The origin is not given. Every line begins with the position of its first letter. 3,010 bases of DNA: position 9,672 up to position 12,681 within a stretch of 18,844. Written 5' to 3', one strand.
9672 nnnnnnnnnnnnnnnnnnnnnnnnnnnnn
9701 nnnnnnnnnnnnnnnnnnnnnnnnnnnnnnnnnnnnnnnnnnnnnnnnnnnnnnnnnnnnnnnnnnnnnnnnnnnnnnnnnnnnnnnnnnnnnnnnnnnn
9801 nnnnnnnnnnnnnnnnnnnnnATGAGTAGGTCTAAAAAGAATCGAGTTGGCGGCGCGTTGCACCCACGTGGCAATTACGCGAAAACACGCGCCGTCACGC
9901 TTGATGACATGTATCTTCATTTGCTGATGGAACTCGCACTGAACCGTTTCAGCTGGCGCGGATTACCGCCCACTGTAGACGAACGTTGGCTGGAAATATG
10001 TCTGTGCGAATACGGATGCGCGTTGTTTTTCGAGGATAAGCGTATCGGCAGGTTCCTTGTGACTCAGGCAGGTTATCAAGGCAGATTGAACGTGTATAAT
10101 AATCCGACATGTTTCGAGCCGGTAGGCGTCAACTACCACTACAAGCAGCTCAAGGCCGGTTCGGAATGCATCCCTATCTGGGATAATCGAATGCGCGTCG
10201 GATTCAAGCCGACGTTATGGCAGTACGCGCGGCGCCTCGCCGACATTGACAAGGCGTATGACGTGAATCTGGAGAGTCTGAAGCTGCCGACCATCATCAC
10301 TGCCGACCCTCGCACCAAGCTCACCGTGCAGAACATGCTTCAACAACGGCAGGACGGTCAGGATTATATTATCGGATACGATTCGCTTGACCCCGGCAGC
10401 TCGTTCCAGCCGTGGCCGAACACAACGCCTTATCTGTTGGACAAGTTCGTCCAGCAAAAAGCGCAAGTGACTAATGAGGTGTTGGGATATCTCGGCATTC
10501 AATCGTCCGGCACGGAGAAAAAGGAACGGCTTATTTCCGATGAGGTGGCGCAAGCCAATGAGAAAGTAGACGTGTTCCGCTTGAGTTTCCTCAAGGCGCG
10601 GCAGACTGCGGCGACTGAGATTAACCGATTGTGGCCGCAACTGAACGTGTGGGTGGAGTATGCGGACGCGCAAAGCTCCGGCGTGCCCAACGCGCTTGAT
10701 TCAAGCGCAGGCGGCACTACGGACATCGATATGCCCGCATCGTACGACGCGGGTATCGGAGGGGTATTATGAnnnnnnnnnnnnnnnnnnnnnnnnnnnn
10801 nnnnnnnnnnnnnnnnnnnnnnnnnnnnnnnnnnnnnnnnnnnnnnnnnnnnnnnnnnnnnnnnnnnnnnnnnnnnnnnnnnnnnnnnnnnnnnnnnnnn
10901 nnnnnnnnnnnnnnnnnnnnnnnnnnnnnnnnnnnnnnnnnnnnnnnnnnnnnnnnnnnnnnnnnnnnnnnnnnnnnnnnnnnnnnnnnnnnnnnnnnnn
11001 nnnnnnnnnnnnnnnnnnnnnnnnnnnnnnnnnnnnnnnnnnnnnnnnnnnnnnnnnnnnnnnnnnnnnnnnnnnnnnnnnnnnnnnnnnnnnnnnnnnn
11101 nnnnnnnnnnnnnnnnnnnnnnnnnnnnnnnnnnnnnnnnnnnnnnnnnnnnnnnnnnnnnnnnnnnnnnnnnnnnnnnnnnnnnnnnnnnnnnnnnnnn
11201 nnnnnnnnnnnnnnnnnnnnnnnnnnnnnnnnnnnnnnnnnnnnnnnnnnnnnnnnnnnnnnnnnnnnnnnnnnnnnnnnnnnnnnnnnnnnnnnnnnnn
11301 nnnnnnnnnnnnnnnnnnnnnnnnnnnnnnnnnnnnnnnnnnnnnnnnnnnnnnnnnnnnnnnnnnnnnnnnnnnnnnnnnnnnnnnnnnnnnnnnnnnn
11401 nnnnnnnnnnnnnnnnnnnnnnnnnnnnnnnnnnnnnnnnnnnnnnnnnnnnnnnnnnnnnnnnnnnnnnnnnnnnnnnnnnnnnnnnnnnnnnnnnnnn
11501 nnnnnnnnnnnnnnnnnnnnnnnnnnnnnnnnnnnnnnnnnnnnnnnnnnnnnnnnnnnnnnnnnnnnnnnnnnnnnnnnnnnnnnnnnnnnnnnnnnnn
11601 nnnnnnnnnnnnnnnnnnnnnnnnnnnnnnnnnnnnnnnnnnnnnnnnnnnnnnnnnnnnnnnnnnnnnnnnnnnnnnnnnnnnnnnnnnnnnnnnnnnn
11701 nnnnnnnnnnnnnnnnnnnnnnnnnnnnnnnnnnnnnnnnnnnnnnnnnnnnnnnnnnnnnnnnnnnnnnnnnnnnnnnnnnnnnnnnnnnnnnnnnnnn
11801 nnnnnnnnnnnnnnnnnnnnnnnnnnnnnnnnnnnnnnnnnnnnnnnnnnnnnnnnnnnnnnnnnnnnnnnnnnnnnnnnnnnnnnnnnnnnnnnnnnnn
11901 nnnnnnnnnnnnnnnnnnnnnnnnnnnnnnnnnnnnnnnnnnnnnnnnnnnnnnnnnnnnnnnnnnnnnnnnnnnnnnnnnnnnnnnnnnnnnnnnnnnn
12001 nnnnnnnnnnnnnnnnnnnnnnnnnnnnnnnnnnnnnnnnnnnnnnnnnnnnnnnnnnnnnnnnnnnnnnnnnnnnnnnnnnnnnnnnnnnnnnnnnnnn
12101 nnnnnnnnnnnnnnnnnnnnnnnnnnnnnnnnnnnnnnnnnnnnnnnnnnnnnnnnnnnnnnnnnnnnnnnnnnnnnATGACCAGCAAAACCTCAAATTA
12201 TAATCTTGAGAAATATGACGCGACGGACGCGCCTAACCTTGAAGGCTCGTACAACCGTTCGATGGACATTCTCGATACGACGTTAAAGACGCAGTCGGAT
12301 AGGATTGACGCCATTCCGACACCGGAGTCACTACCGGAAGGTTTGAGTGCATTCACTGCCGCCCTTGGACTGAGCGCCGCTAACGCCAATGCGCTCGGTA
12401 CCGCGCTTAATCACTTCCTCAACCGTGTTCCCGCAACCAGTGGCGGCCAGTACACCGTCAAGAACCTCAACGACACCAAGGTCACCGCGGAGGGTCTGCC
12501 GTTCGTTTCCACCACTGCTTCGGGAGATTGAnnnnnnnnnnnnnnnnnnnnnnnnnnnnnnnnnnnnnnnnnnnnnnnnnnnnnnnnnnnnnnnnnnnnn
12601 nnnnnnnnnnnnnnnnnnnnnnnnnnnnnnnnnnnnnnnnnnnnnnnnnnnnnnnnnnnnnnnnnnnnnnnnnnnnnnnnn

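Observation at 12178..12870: Three consecutive, translationally coupled appendage genes share one ~40-aa N-terminal module; one gene is little more than the module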

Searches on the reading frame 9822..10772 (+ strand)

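Call 5: search_protein_families(library=pfam, proteins=[window:9822-10772:+], max_evalue=0.1)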
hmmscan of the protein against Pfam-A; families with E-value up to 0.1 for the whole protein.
window:9822-10772:+ (316 aa): 1 family
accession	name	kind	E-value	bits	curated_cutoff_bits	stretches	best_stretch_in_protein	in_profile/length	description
PF05352.17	Phage_connector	-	4.4e-42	144.9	25.6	1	29-281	18-277/281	Phage Connector (GP10)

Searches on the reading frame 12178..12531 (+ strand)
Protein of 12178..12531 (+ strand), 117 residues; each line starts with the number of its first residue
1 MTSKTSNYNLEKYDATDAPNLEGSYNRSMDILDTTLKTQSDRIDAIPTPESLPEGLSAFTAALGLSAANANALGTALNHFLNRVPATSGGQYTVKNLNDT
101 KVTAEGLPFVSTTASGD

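Call 5: search_protein_families(library=pfam, proteins=[window:12178-12531:+], max_evalue=0.1)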
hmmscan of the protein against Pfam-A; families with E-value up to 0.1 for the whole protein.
window:12178-12531:+ (117 aa): 0 families

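Call 6: search_protein_families(library=phrogs, proteins=[window:12178-12531:+], max_evalue=0.1)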
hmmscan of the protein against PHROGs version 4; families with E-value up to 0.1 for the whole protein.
window:12178-12531:+ (117 aa): 0 families

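Call 9: search_dna_similar(query=window:12178-12531:+, collection=phages, mode=protein, max_rows=40, max_evalue=1)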
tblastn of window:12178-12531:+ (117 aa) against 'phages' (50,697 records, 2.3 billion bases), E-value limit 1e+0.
Records with a match: 5; places in all: 5; records where one place covers at least 80% of the query: 0.
Best place of each record, by identity: <60% 5.
By first word of the organism name: Bifidobacterium 5.
By host as written in the record: Bifidobacterium dentium DA811 4; Bifidobacterium pseudocatenulatum U19 1.
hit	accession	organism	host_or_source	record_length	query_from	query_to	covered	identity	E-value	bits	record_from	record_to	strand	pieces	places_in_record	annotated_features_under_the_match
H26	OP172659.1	Bifidobacterium phage BD811P2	Bifidobacterium dentium DA811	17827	1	48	41%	45.8%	1e-3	42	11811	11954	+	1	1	hypothetical protein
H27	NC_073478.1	Bifidobacterium phage BD811P2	Bifidobacterium dentium DA811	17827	1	48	41%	45.8%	1e-3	42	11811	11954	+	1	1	hypothetical protein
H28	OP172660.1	Bifidobacterium phage BD811P3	Bifidobacterium dentium DA811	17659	4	46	37%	46.5%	8e-3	40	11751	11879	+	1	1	hypothetical protein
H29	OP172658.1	Bifidobacterium phage BD811P1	Bifidobacterium dentium DA811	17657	4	46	37%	46.5%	9e-3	40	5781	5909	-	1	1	hypothetical protein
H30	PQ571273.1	Bifidobacterium phage BP1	Bifidobacterium pseudocatenulatum U19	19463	4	54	44%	37.3%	1e-1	36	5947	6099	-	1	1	pectate lyase 3 domain-containing protein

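Call 27: find_homologous_proteins(query=window:12178-12528:+, max_evalue=0.001)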
Query window:12178-12528:+ (117 aa): 263 proteins with E <= 0.001 among 281 candidates; the best 120 are listed.
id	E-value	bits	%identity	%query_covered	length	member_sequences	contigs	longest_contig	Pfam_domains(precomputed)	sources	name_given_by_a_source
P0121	2.0e-66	239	97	100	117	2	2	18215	-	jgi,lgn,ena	jgi:hypothetical protein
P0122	5.0e-65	234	96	99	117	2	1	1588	-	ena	-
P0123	2.7e-64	232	94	100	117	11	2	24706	-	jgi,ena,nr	jgi:hypothetical protein|nr:MAG TPA: hypothetical protein [Caudoviricetes sp.]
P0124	3.9e-64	231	95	100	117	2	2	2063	-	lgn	-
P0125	7.2e-64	230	95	100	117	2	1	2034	-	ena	-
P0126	1.0e-63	230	93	100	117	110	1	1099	-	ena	-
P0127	1.2e-63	230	96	100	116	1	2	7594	-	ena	-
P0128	1.5e-63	229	92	100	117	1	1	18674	-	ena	-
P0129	2.3e-63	229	91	100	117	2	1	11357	-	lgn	-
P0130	2.6e-63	228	92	100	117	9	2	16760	-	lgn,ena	-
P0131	2.7e-63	228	91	100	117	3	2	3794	-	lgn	-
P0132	4.5e-63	228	91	100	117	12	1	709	-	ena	-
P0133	6.2e-63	227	91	100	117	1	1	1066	-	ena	-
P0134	1.0e-62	227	91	100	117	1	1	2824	-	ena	-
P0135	1.4e-62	226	91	100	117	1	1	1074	-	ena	-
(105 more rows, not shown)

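Call 61: search_solved_structures(query=A5, max_evalue=10)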
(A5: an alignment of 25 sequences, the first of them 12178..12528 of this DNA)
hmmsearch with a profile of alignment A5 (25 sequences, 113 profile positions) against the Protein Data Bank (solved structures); distinct sequences matched with E-value up to 10: 8.
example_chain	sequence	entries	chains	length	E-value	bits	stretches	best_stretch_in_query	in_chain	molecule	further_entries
5yl9_A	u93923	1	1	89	0.29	14.9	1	20-84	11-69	Spike glycoprotein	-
8x7z_A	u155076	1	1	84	0.45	14.3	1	20-85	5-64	HR1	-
5zhy_A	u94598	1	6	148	0.47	14.3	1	20-83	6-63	Spike glycoprotein, Spike glycoprotein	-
5t2a_AQ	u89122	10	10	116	0.92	13.3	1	53-90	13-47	uS10 | Putative ribosomal protein S20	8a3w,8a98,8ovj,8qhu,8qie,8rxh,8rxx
2yny_A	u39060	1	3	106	1.1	13.1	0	26-56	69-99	GENERAL CONTROL PROTEIN GCN4, PUTATIVE INNER MEMBRANE PROTEIN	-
5zuv_A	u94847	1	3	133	3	11.7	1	20-83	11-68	Spike glycoprotein,Spike glycoprotein,inhibitor EK1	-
6b3o_A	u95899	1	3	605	3.4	11.5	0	11-61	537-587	Spike glycoprotein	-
1fx0_A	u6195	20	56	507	4.8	11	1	34-92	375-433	ATP SYNTHASE ALPHA CHAIN | ATPase alpha subunit | ATP synthase subunit alpha, chloroplastic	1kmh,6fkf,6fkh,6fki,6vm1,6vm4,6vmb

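Call 66: predict_structure(alignment_id=A5)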
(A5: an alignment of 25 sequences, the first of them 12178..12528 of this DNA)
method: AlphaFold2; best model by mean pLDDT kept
length: 117 residues; sequences in the alignment: 25
mean_pLDDT: 83.1   pTM: 0.40
mean pLDDT of the five models: 83.1, 82.7, 79.3, 78.1, 75.2
residues with pLDDT >= 90: 31; 70-90: 75; 50-70: 9; < 50: 2
segments of 3 or more residues with pLDDT < 50: none
pLDDT, mean of each block of 10 residues (from residue 1): 86 79 87 96 80 80 82 87 84 83 88 58
secondary structure, 60 per line:
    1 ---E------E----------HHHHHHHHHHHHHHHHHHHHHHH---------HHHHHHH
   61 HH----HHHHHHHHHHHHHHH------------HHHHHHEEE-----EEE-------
elements in order: H22-44 H54-62 H67-81 H94-99 E100-102 E108-110

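Call 68: fold_search(model_id=the predicted structure, library=pdb)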
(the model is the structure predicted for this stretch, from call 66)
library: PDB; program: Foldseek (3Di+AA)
matches with E <= 10: 15; with E <= 0.001: 0
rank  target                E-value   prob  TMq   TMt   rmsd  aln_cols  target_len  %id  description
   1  7qh6_Z                3.0e+00  0.06  0.19  0.19  11.8        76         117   17  Cryo-EM structure of the human mtLSU assembly intermediate upon MRM2 depletion - class 1 (released 2022-03-02)
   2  1req_D                3.7e+00  0.05  0.14  0.04  10.5        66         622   20  METHYLMALONYL-COA MUTASE (released 1997-01-27)
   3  8q7q_G                4.6e+00  0.06  0.14  0.13   6.2        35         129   20  Structure of the recycling U5 snRNP bound to chaperones CD2BP2 and TSSC4 (State 2) (released 2024-04-17)
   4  8q7v_G                5.3e+00  0.05  0.14  0.22   6.2        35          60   20  Structure of the recycling U5 snRNP bound to chaperones CD2BP2 and TSSC4 (State 1) (released 2024-04-17)
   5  8oin_BG               5.3e+00  0.04  0.19  0.20  12.2        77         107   17  55S mammalian mitochondrial ribosome with mtRF1 and P-site tRNA (released 2023-06-14)
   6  9f5w_H                5.7e+00  0.03  0.19  0.09  15.9        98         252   14  Human condensin II - M18BP1 complex (released 2025-07-02)
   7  9n73_OU               6.6e+00  0.06  0.12  0.22   4.9        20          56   30  SSU processome maturation and disassembly, State G (released 2025-10-29)
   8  7req_B                7.1e+00  0.03  0.14  0.04  10.8        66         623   18  METHYLMALONYL-COA MUTASE, 2-CARBOXYPROPYL-COA INHIBITOR COMPLEX (released 1998-09-16)
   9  7rd1_R                7.6e+00  0.03  0.20  0.20  12.4        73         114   18  The Capsid Structure of the ChAdOx1 viral vector/chimpanzee adenovirus Y25 (released 2021-12-15)
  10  8i9v_Cb               7.6e+00  0.01  0.16  0.04  25.7        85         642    9  Cryo-EM structure of a Chaetomium thermophilum pre-60S ribosomal subunit - State Dbp10-2 (released 2023-05-17)
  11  2req_B                8.1e+00  0.02  0.14  0.04  10.5        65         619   18  METHYLMALONYL-COA MUTASE, NON-PRODUCTIVE COA COMPLEX, IN OPEN CONFORMATION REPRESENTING SUBSTRATE-FREE STATE (released 1998-01-28)
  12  6ai8_A                8.7e+00  0.03  0.11  0.05   6.9        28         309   25  Cab2 mutant-H337A (released 2019-03-20)
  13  1req_B                8.7e+00  0.03  0.14  0.04   9.8        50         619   20  METHYLMALONYL-COA MUTASE (released 1997-01-27)
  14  3req_B                8.7e+00  0.02  0.14  0.04  10.8        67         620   21  METHYLMALONYL-COA MUTASE, SUBSTRATE-FREE STATE (POOR QUALITY STRUCTURE) (released 1998-03-18)
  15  4xc8_B                8.7e+00  0.01  0.13  0.03  15.5        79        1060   16  Isobutyryl-CoA mutase fused with bound butyryl-CoA, GDP, and Mg and without cobalamin (apo-IcmF/GDP) (released 2015-02-11)

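Call 91: fold_search(model_id=the predicted structure, library=viral)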
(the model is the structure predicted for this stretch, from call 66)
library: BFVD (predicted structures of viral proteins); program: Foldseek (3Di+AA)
matches with E <= 10: 77; with E <= 0.001: 1
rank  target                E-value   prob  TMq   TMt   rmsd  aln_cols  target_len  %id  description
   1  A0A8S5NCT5            2.4e-06  1.00  0.39  0.41  10.1       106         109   47  Uncharacterized protein [virus sp. ctSf81]
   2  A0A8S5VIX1            1.5e-03  0.90  0.21  0.25  16.0       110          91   28  Uncharacterized protein [Podoviridae sp. ct9H612]
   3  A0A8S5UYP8            4.1e-03  0.87  0.26  0.25  11.3       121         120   26  Uncharacterized protein [Podoviridae sp. ctvVI24]
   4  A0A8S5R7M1            1.2e-02  0.99  0.39  0.12   8.4        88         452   27  Hydrolase [virus sp. ctfPt13]
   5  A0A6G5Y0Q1            1.3e-02  0.99  0.41  0.13   8.7        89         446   24  (no name in the UniProt tables at hand)
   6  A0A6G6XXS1            2.3e-02  1.00  0.37  0.14   6.1        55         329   24  Baseplate protein [Ochrobactrum phage vB_OspP_OH]
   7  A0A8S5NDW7            5.1e-02  0.98  0.36  0.11   8.8        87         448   32  Hydrolase [virus sp. ctSf81]
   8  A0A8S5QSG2            5.9e-02  0.96  0.37  0.10   8.0        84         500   27  SGNH-hydrolase family esterase [Podoviridae sp. ctaUh10]
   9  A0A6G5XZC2            1.1e-01  1.00  0.35  0.73   0.8        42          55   31  (no name in the UniProt tables at hand)
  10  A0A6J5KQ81            1.5e-01  0.41  0.35  0.13  38.8       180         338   17  Uncharacterized protein [uncultured Caudovirales phage]
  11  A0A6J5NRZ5            1.7e-01  0.99  0.32  0.18   1.1        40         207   25  Bacteriophage lambda, Stf, side tail fibre-repeat-2 [uncultured Caudovirales phage]
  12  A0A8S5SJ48            1.7e-01  0.95  0.35  0.18   4.1        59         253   24  Uncharacterized protein [Siphoviridae sp. ctFIm6]
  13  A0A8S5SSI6            2.3e-01  0.99  0.35  0.78   1.5        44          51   27  Uncharacterized protein [Podoviridae sp. ctCi71]
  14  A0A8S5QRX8            2.6e-01  0.99  0.35  0.66   1.6        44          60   20  Uncharacterized protein [Podoviridae sp. ctaUh10]
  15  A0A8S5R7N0            3.5e-01  0.97  0.38  0.83   2.5        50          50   32  Uncharacterized protein [virus sp. ctfPt13]
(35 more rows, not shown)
